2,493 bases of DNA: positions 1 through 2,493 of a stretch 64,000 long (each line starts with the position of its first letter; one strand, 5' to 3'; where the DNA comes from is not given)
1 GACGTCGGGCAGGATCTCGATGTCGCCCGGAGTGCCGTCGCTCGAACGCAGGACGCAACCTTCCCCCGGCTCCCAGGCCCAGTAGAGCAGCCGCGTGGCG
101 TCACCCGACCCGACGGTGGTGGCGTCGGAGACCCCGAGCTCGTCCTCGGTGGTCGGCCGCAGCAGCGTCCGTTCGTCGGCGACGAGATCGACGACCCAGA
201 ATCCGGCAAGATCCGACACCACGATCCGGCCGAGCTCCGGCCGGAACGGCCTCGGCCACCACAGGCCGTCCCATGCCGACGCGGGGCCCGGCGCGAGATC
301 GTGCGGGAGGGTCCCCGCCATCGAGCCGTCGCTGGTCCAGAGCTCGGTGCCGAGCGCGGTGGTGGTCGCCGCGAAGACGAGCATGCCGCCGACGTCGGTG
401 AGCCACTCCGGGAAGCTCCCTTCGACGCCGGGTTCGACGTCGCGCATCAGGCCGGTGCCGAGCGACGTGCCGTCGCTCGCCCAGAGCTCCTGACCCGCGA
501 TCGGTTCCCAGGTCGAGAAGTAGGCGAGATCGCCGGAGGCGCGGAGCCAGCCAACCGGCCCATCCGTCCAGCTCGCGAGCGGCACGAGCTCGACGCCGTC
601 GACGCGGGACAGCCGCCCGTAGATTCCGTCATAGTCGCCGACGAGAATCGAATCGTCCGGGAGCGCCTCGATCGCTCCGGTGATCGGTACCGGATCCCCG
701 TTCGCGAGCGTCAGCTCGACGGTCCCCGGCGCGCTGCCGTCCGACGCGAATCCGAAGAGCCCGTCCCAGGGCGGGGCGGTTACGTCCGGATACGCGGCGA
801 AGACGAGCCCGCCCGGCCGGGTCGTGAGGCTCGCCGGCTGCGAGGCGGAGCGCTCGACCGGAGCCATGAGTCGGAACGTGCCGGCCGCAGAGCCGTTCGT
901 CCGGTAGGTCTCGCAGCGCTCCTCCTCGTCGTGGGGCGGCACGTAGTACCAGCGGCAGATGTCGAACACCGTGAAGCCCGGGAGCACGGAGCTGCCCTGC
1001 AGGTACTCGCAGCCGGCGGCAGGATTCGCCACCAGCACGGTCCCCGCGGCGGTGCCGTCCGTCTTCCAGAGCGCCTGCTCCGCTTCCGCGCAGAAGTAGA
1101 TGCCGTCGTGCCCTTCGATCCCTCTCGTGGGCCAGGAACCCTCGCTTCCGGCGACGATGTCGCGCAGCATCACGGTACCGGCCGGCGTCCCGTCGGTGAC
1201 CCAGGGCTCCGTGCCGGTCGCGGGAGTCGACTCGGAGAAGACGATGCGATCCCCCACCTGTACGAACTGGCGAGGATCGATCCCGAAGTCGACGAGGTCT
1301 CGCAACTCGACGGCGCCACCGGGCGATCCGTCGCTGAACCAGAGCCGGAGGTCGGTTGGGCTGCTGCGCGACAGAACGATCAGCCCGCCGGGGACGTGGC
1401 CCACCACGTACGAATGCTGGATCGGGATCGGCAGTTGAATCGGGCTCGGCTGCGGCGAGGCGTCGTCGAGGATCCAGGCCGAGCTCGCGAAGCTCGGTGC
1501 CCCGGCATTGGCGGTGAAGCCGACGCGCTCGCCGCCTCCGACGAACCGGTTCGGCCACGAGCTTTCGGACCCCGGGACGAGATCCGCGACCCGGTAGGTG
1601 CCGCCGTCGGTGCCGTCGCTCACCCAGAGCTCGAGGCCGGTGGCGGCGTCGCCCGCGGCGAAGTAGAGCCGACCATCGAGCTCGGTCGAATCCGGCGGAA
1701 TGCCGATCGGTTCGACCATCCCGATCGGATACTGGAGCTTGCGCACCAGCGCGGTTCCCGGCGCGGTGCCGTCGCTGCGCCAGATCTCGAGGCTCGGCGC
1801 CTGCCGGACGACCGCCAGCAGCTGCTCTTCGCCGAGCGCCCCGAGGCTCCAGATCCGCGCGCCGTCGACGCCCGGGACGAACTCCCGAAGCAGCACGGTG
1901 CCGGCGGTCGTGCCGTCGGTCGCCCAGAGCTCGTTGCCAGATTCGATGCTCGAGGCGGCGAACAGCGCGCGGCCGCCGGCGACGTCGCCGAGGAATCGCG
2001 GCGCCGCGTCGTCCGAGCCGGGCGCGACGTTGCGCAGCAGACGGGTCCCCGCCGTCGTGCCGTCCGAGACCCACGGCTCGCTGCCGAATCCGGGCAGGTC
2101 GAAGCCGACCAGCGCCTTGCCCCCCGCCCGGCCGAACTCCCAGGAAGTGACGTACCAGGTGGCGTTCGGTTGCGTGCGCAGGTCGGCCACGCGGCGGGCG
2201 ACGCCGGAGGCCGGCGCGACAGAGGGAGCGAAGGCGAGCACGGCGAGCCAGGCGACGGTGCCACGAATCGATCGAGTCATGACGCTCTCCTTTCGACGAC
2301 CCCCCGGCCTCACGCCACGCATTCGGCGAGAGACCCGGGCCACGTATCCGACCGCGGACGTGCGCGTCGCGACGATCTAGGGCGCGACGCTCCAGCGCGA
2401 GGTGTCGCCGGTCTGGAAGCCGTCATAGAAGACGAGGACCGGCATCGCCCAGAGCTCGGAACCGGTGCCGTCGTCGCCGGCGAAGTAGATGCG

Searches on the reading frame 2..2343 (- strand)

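Call 37: search_protein_families(library=pfam, proteins=[window:2-2343:-], max_evalue=0.001)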
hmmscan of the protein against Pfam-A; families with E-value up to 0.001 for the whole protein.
window:2-2343:- (780 aa): 0 families

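Call 70: search_protein_families(library=ncbifam, proteins=[window:2-2343:-], max_evalue=0.001)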
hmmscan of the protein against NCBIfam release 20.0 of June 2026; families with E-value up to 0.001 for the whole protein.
window:2-2343:- (780 aa): 1 family
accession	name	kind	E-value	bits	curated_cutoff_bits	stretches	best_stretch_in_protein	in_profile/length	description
TIGR04534.2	ELWxxDGT_rpt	domain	1.6e-95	313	65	7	224-268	1-45/47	ELWxxDGT repeat protein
